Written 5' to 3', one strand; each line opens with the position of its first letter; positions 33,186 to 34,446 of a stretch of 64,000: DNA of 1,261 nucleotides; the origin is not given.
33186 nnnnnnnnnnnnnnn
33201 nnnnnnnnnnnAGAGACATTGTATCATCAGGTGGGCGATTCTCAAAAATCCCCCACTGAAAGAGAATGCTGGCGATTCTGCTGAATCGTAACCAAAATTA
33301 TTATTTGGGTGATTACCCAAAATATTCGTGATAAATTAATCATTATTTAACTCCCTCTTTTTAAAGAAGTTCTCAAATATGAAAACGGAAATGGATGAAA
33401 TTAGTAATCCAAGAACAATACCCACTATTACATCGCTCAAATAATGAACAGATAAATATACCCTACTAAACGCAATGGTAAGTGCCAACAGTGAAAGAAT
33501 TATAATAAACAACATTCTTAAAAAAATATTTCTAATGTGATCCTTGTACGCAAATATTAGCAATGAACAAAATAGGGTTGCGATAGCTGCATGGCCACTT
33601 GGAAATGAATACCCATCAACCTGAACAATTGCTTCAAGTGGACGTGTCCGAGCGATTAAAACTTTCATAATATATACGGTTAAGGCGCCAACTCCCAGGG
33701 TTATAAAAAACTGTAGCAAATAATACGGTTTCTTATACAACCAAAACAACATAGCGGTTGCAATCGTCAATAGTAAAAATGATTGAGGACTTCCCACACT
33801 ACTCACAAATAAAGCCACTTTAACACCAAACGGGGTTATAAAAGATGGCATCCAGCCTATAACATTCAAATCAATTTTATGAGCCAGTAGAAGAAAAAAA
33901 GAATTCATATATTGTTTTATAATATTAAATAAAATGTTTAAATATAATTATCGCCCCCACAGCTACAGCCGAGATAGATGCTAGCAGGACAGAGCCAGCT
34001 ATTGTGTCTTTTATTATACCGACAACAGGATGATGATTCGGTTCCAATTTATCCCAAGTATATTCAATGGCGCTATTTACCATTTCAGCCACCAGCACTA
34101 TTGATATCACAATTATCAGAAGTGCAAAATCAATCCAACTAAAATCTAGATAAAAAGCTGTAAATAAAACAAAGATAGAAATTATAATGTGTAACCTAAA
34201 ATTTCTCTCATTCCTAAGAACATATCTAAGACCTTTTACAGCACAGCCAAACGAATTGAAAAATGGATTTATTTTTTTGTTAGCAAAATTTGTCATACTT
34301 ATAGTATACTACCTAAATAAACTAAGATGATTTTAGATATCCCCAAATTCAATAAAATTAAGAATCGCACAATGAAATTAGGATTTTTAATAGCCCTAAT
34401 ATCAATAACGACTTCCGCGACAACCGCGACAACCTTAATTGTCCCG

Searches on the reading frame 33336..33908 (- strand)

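Call 14: search_protein_families(library=pfam, proteins=[window:33336-33908:-])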
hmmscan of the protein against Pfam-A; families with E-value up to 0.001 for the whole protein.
window:33336-33908:- (190 aa): 3 families
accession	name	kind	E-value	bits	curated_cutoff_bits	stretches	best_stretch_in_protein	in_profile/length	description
PF01569.27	PAP2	-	5.9e-18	65.3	27.2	1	64-180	2-127/130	PAP2 superfamily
PF14378.12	PAP2_3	-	2e-07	31.5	27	1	49-171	43-188/190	PAP2 superfamily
PF14360.12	PAP2_C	-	0.00065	20.7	27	1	104-170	8-68/74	PAP2 superfamily C-terminal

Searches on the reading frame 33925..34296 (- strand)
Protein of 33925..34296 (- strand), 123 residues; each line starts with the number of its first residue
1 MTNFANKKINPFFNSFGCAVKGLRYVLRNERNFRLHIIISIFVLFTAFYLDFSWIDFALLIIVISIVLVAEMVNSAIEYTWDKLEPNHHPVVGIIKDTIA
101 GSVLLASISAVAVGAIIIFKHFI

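Call 14: search_protein_families(library=pfam, proteins=[window:33925-34296:-])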
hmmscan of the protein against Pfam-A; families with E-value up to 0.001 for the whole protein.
window:33925-34296:- (123 aa): 1 family
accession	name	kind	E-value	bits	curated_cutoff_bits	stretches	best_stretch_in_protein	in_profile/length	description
PF01219.24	DAGK_prokar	-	5.8e-32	110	22.3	1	18-118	2-102/102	Prokaryotic diacylglycerol kinase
